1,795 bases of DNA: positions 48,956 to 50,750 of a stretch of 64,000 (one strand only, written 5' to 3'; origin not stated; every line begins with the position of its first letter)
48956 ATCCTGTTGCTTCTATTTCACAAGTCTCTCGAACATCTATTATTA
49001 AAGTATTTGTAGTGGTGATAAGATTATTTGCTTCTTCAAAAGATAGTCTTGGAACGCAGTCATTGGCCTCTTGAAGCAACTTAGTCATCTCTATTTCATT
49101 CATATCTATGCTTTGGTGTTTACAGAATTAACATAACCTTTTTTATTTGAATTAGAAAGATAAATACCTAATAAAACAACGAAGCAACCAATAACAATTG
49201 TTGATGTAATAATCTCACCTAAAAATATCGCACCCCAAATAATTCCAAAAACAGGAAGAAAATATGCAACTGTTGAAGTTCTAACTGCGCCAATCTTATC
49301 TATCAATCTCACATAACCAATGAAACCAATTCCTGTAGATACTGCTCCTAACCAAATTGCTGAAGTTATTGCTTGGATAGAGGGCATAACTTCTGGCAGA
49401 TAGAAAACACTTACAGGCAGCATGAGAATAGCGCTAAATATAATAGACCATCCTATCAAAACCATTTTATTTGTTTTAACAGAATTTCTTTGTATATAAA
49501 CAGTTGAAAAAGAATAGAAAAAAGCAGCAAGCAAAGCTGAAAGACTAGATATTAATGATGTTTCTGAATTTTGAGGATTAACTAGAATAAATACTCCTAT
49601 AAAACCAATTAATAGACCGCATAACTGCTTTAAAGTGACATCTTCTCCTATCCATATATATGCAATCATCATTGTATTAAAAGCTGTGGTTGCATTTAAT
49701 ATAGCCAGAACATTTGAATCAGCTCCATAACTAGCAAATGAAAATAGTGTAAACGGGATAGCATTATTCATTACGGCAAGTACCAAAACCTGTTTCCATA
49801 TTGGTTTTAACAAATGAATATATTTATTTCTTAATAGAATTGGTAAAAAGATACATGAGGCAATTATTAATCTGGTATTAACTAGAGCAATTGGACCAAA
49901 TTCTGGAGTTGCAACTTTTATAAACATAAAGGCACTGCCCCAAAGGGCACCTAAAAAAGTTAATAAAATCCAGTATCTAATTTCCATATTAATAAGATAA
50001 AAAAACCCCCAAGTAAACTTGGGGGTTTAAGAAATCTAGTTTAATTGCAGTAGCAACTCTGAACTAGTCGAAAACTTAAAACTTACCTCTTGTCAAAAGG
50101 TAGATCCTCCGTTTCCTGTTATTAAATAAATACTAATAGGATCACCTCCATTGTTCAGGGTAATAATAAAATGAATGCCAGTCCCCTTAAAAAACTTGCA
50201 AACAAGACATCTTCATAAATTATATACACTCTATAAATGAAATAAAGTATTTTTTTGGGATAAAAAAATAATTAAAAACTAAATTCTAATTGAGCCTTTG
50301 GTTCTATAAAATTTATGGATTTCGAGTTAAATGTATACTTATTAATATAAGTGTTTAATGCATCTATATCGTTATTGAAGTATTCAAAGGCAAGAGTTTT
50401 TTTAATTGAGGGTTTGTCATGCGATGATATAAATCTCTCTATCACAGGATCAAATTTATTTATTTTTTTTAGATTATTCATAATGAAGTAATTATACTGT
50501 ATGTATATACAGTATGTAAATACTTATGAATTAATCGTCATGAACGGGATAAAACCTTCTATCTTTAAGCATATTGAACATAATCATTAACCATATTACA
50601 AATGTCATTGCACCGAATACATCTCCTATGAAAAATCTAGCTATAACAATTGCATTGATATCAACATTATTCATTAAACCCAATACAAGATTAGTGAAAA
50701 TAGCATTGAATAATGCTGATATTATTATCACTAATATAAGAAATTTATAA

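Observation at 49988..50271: Largest non-coding gap in the window is a structured RNA region ending in a terminator that abuts the eamA start codon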

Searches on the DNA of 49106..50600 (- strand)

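Call 4: search_rna_families(source=window, start=49900, end=50600, threshold=evalue, max_evalue=10, show_alignments=3)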
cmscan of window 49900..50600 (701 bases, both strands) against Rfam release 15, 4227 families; matches with E-value up to 10: 26.
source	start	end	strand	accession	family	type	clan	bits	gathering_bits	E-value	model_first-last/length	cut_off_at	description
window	49962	50060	-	RF01770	rimP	Cis-reg; leader;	-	26.4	47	0.05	1-102/102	no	Gammaprotebacteria rimP leader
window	49996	50090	-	RF01772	rnk_pseudo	Cis-reg; leader;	-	25.4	55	0.051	1-108/108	no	Pseudomonas rnk leader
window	49997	50128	-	RF00022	GcvB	Gene;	-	24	42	0.004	1-204/204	no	GcvB RNA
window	50464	50549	+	RF00474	snosnR57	Gene; snRNA; snoRNA; CD-box;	-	22.9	50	0.73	1-95/95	no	Small nucleolar RNA snR57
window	50403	50487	-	RF01592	plasmodium_snoR17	Gene; snRNA; snoRNA; CD-box;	-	21.8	51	8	1-80/80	no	small nucleolar RNA snoR17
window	49997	50092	-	RF01859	Phe_leader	Cis-reg; leader;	-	21.6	55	0.46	1-125/125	no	Phenylalanine leader peptide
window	50476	50553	+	RF01694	Bacteroides-1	Gene; sRNA;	-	20.5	43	0.63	1-82/82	no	Bacteroides-1 RNA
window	50194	50254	+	RF02580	tsr31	Gene; sRNA;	-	19.5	50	1.7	1-70/70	no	S. aureus tsr31 small RNA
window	49982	50058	-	RF02621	BSnc120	Gene; sRNA;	-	19.4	114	0.16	1-88/88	no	Brucella sRNA 120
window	49989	50057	-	RF02732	JA04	Gene; sRNA;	-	19.4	81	4.5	1-81/81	no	Aggregatibacter sRNA JA04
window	49986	50093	-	RF02326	TtnuHACA19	Gene; snRNA; snoRNA; HACA-box;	-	19.1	100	2.7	1-121/121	no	Tetrahymena snoRNA TtnuHACA19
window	49998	50043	-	RF02399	NsiR1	Gene; sRNA;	-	18.6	39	0.46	1-60/60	no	Nitrogen stress-induced RNA 1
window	49983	50064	-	RF02579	tsr26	Gene; sRNA;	-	18.6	141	4.5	1-122/122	no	S. aureus tsr26 small RNA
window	49998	50097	-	RF01456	VrrA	Gene; antisense;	-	18.2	50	1.8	1-140/140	no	Vibrio regulatory RNA of OmpA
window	49990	50117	-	RF00557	L10_leader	Cis-reg; leader;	-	17.8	44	1.9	1-138/138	no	Ribosomal protein L10 leader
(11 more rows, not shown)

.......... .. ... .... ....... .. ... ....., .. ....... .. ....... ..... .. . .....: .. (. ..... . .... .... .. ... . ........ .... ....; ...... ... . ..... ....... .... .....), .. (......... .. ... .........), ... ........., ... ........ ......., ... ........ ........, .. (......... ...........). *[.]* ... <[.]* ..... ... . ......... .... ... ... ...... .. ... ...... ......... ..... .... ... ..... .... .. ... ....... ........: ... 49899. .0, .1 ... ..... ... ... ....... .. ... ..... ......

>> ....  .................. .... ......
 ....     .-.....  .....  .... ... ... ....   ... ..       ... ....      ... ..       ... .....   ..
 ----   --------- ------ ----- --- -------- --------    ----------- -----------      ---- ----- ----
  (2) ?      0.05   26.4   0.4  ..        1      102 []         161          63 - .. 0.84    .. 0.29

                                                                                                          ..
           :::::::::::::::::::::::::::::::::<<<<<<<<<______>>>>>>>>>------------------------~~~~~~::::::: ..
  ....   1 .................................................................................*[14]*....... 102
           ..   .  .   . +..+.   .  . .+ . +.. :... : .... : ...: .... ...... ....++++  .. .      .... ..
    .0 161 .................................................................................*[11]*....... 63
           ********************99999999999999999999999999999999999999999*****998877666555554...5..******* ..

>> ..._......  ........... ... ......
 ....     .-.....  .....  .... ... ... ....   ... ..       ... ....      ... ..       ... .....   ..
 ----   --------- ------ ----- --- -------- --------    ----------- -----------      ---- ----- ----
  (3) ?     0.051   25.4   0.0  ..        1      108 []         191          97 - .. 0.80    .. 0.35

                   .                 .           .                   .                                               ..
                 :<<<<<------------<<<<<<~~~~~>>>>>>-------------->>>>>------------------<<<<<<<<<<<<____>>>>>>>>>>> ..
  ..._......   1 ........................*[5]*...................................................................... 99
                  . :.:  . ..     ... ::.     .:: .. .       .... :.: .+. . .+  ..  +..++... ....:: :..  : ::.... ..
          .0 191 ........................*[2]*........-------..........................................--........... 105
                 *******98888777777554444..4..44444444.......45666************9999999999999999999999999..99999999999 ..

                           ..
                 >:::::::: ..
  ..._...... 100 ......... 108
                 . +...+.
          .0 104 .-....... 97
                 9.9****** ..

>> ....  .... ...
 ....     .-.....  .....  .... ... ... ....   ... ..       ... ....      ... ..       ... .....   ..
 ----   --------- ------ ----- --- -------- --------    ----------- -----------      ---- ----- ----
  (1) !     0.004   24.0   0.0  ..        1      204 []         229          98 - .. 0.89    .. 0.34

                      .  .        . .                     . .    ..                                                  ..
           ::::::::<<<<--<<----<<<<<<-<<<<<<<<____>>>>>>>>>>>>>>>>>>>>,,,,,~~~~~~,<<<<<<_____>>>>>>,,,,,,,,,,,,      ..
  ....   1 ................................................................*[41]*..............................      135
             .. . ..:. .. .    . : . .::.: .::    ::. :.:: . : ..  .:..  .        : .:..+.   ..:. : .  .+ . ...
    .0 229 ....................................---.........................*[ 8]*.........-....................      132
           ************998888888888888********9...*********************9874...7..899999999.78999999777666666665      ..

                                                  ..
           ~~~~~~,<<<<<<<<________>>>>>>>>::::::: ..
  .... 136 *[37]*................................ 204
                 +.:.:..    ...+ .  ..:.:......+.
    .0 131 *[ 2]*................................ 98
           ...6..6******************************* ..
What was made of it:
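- Closest known: GcvB small RNA. Same: Best weak Rfam hit: 24 bits, E = 0.004 in a 701-nt search (call 4).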

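Call 30: build_rna_model(alignment_id=A2, structure=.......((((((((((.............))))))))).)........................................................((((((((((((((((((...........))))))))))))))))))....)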
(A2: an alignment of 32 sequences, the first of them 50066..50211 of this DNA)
Model R1 built from alignment A2 (32 sequences, 148 columns); structure: as given.
model positions 145; base pairs 27; branch points 1; effective number of sequences 2.33; information 0.59 bits per position. Calibrated on 0.2 Mb of random sequence (short: E-values are rough).
structure used (alignment columns):
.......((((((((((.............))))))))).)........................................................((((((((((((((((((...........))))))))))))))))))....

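Call 38: search_with_rna_model(model_id=R1, sources=[window, L001, L007, L008, L011, L012, L013, L014, L016, L017, L018, L019, L020, L021, L022, L023, L024, L026, L027, L028, L029, L030, L031, L032, L036, L037, L039, L040, L041, L042, L044, L045, L046, L053, L054, L055, L056, L058, L073, L080, L083, L085, L086, L087, L090, L091, L101, L102, L105, L109, L113, L114, L115, L117, L118, L119, L121, L129, L133, L138, L139, L143, L144, L151, L152, L156, L157, L158, L160, L166, L169, L172, L176, L178, L186, L192, L194, L197], make_alignment=true, max_evalue=0.001)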
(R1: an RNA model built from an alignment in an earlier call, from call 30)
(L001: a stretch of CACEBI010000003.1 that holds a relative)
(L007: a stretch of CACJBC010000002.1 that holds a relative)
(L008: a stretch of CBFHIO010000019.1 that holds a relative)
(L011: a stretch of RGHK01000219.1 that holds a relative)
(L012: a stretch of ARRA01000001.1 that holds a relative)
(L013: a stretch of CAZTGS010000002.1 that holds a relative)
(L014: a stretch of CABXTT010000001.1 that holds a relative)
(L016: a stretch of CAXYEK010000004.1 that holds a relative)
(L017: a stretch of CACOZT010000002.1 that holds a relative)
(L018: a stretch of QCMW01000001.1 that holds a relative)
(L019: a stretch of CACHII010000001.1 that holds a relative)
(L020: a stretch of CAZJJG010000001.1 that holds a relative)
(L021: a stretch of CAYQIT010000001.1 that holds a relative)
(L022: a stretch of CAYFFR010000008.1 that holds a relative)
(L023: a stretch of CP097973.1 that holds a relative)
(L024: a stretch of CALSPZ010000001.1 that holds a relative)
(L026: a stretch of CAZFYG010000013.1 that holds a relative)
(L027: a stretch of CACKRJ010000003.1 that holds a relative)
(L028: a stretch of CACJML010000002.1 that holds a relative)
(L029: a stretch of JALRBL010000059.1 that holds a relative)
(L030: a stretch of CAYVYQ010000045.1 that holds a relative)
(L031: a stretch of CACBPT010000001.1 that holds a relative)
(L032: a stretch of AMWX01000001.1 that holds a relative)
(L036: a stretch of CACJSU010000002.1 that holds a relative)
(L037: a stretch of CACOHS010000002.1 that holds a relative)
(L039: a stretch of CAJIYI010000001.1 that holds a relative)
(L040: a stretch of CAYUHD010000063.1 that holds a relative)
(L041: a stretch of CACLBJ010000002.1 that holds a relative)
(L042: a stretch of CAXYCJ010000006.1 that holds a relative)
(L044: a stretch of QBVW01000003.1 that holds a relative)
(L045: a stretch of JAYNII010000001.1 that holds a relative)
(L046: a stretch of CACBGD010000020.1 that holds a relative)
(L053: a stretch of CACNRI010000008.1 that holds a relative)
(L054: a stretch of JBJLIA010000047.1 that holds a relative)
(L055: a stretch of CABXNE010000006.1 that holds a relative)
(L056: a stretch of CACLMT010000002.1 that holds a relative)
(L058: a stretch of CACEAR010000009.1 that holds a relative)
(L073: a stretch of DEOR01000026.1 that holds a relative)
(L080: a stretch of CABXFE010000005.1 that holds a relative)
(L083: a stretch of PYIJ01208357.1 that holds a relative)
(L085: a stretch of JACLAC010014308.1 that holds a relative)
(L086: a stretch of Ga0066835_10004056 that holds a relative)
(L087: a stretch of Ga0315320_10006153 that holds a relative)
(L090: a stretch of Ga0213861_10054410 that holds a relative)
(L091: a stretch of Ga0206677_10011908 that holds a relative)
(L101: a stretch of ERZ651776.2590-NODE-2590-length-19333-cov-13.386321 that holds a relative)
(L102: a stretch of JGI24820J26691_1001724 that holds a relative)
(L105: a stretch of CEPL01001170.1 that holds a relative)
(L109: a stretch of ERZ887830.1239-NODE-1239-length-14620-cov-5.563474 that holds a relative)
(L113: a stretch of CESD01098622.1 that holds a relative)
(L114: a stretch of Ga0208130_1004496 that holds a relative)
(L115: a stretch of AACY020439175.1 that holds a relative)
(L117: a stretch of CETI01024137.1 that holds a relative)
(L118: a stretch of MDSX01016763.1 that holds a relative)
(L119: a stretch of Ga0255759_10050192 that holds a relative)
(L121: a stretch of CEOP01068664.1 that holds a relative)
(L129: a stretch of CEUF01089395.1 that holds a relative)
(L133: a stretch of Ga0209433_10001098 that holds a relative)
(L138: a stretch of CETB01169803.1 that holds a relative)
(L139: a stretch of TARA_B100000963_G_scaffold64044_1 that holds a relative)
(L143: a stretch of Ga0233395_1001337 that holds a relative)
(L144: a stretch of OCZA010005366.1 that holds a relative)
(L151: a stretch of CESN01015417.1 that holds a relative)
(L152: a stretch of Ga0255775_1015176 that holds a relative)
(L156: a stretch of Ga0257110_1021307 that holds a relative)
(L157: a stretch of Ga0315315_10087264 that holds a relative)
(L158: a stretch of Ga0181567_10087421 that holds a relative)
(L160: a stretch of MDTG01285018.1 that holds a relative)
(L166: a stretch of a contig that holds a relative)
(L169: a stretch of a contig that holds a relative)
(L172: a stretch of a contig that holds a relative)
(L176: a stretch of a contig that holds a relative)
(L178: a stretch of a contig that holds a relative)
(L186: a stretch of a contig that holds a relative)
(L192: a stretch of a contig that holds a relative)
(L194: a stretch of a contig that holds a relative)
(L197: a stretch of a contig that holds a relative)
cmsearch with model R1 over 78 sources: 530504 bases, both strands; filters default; matches with E-value up to 0.001: 78.
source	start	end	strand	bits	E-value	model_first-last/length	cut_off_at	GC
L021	2782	2927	+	149.8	7.1e-32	1-145/145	no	0.36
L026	2784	2930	+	146.3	4.8e-31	1-145/145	no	0.36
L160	15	159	+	144.8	1.1e-30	1-145/145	no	0.35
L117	1313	1456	+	144.4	1.3e-30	1-145/145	no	0.38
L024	2783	2929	+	143.7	1.9e-30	1-145/145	no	0.37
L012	2779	2923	+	143.5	2.1e-30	1-145/145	no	0.35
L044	2722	2865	+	143.2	2.4e-30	1-145/145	no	0.39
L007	2786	2930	+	142.7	3.1e-30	1-145/145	no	0.36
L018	2787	2930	+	142.7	3.2e-30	1-145/145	no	0.36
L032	2727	2870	+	142.3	4e-30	1-145/145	no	0.35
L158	611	755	+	142.1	4.4e-30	1-145/145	no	0.36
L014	2774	2918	+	142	4.7e-30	1-145/145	no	0.36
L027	2723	2866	+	141.8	5.1e-30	1-145/145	no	0.38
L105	3875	4018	-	141.8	5.3e-30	1-145/145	no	0.37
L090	188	331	-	141.4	6.3e-30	1-145/145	no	0.36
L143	3669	3813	-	141.4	6.4e-30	1-145/145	no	0.36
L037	2718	2861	+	141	7.9e-30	1-145/145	no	0.35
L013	2778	2922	+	140.1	1.3e-29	1-145/145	no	0.34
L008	2775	2920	+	139.8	1.5e-29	1-145/145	no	0.35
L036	2720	2863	+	139.7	1.6e-29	1-145/145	no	0.38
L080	2724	2867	+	139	2.2e-29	1-145/145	no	0.36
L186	2322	2467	+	139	2.3e-29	1-145/145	no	0.34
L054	2720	2863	+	139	2.3e-29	1-145/145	no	0.4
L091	1086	1231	+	138.2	3.4e-29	1-145/145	no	0.36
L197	84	227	-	137.9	4.2e-29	1-145/145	no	0.35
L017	2792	2936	+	137.8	4.4e-29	1-145/145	no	0.34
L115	2031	2175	+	137.7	4.5e-29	1-145/145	no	0.36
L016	2779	2924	+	137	6.6e-29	1-145/145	no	0.38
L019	2788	2931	+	137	6.7e-29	1-145/145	no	0.36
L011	283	427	+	136.7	7.7e-29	1-145/145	no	0.34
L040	2719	2862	+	136.7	7.7e-29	1-145/145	no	0.37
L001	2775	2920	+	136.7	8e-29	1-145/145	no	0.36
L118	3816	3959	+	136.6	8.4e-29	1-145/145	no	0.38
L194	1299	1442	+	136.5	8.6e-29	1-145/145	no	0.33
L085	7008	7151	-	136.2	1e-28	1-145/145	no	0.4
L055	2722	2865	+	136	1.2e-28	1-145/145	no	0.39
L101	9686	9829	-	135.7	1.3e-28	1-145/145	no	0.4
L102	277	420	+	135.5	1.5e-28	1-145/145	no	0.35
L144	2555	2698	-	135.5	1.5e-28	1-145/145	no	0.38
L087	5039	5184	-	135.2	1.8e-28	1-145/145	no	0.36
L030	285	428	+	135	1.9e-28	1-145/145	no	0.38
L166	1267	1410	+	134.8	2.2e-28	1-145/145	no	0.37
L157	959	1104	-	134.8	2.2e-28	1-145/145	no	0.36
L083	896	1039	+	134.6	2.4e-28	1-145/145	no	0.34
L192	769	912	+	134.3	2.8e-28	1-145/145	no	0.34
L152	630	772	-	133.6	4e-28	1-145/145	no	0.35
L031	2720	2864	+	133.1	5.4e-28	1-145/145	no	0.37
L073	2705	2848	+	133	5.6e-28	1-145/145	no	0.35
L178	12341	12484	+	132.3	8.1e-28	1-145/145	no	0.4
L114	4956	5099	-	131.3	1.4e-27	1-145/145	no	0.34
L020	2777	2920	+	130.5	2.1e-27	1-145/145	no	0.34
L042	2697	2840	+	130.1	2.6e-27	1-145/145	no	0.38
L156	1032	1176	-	129.7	3.2e-27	1-145/145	no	0.37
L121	2433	2576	+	129.7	3.3e-27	1-145/145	no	0.31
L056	2727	2870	+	129.3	4e-27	1-145/145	no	0.34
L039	2709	2853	+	129.3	4.1e-27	1-145/145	no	0.36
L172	2401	2544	-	128.1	7.7e-27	1-145/145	no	0.37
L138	2668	2811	-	128.1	7.8e-27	1-145/145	no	0.38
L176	739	882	-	126.6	1.7e-26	1-145/145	no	0.36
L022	2794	2936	+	125.7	2.7e-26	1-145/145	no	0.32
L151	6636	6779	-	125.5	3.1e-26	1-145/145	no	0.34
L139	211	355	+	125.5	3.1e-26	1-145/145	no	0.34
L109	4689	4832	-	125.4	3.2e-26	1-145/145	no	0.33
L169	2005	2148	+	123.5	9e-26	1-145/145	no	0.33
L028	2801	2943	+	123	1.1e-25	1-145/145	no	0.41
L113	341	482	-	120.5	4.3e-25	1-145/145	no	0.31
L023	2796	2936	+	118.6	1.2e-24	1-145/145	no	0.38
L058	2805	2948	+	110.4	9.4e-23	1-145/145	no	0.38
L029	2798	2938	+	110.2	1e-22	1-145/145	no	0.42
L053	2379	2522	+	108.4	2.8e-22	1-145/145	no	0.38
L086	371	514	-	106.9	6e-22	1-145/145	no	0.38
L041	2804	2947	+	106.1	9.5e-22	1-145/145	no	0.39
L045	2796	2936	+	106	1e-21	1-145/145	no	0.41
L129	1600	1743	-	104.9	1.8e-21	1-145/145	no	0.39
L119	2706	2846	-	104.5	2.2e-21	1-145/145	no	0.41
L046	2806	2949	+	103.8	3.2e-21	1-145/145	no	0.33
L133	4917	5060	-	102.7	5.9e-21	1-145/145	no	0.4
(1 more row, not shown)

Alignment A3: 78 matches aligned to the model, 152 columns, each read 5' to 3' on its own strand. Consensus structure (alignment columns), stored with it:
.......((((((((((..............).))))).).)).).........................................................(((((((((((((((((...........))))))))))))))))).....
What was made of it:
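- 50066..50211 (-): Conserved core of the RNA (covariance model R1, 145 positions). Exactly one hit in each of 78 sources, 103-150 bits, and nothing else in 530 kb (call 38).
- One copy per locus at 103-150 bits (call 38).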

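Call 56: search_with_rna_model(model_id=R1, sources=[L201, L202, L203], max_evalue=1)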
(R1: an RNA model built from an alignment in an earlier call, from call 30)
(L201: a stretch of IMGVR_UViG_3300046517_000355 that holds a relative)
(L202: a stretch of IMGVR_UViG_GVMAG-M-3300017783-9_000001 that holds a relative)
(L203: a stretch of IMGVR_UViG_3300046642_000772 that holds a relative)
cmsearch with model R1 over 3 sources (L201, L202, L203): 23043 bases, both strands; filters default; matches with E-value up to 1: 1.
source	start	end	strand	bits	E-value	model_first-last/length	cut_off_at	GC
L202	1194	1303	-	15.8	0.033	1-145/145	no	0.39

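Call 59: search_rna_families(sources=[L030, L058, L029, L023, L020], threshold=evalue, max_evalue=0.5)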
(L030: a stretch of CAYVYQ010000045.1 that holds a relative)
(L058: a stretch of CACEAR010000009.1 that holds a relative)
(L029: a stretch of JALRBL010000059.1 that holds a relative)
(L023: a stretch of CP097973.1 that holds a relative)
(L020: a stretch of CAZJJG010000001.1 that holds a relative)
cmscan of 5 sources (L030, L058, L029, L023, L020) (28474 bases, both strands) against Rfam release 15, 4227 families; matches with E-value up to 0.5: 5.
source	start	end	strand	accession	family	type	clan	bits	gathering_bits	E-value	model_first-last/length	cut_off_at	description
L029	5870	5943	-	RF00005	tRNA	Gene; tRNA;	CL00001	71.3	29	6.1e-14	1-71/71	no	tRNA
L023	3862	3935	-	RF00005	tRNA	Gene; tRNA;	CL00001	65.1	29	3e-12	1-71/71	no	tRNA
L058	1072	1158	+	RF00005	tRNA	Gene; tRNA;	CL00001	49.6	29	5.9e-08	1-71/71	no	tRNA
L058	1112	1158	-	RF04351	Plastid-psbl-rps4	Cis-reg;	-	40.5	68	1.8e-05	1-53/53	no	Plastid-psbl-rps4 3UTR RNA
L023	2806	2990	+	RF01859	Phe_leader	Cis-reg; leader;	-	33.9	55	0.037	1-125/125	no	Phenylalanine leader peptide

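Call 60: search_rna_families(source=L023, start=2700, end=3050, threshold=evalue, max_evalue=1, show_alignments=2)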
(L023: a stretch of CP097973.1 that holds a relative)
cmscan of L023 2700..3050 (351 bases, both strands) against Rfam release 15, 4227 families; matches with E-value up to 1: 4.
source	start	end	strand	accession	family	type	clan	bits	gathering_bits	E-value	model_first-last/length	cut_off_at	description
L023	2806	2990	+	RF01859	Phe_leader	Cis-reg; leader;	-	33.9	55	0.00045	1-125/125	no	Phenylalanine leader peptide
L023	2959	3014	-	RF00262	sar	Gene; antisense;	-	25.1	43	0.0061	1-68/68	no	sar RNA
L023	2937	2997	+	RF02362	Yfr10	Gene; sRNA;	-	23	43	0.32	1-78/78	no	Cyanobacterial functional RNA 10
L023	2933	3036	+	RF01770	rimP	Cis-reg; leader;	-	19.7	47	0.68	1-102/102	no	Gammaprotebacteria rimP leader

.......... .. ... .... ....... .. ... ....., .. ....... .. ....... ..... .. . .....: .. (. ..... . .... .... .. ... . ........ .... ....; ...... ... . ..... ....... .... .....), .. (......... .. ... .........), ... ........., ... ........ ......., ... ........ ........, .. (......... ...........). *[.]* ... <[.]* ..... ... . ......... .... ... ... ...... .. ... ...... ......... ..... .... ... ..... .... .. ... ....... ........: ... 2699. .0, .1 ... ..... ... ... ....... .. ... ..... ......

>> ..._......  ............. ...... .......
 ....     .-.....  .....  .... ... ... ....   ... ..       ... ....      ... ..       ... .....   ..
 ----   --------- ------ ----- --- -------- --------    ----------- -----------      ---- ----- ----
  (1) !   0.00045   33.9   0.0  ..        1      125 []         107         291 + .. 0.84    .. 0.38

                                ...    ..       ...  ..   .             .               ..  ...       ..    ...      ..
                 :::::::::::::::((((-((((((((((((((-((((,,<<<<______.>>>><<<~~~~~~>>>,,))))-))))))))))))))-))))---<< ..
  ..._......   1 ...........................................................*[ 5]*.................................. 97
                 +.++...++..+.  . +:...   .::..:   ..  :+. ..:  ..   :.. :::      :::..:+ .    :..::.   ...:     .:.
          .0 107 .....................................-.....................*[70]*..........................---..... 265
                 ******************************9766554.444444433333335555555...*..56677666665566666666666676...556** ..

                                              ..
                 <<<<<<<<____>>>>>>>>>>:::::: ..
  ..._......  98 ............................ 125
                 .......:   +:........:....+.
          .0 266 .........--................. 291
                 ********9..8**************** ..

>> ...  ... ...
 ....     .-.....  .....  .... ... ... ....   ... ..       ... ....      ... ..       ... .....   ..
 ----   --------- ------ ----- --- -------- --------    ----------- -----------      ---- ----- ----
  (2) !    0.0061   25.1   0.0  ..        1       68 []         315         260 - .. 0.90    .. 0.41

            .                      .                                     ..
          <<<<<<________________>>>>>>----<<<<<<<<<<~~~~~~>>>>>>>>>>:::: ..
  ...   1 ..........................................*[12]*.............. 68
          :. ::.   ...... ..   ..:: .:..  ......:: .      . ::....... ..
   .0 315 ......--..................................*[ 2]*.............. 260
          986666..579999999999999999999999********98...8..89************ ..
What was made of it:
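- On Any Rfam 15 family (including ykkC, GcvB, Phe_leader, rimP): Best sub-threshold hits: rimP 26.4 against 47, GcvB 24 against 42, Phe_leader 21.6 and 33.9 against 55 (calls 4, 59, 60).
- Sub-threshold Phe_leader hits are driven by the terminator (calls 4, 60).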
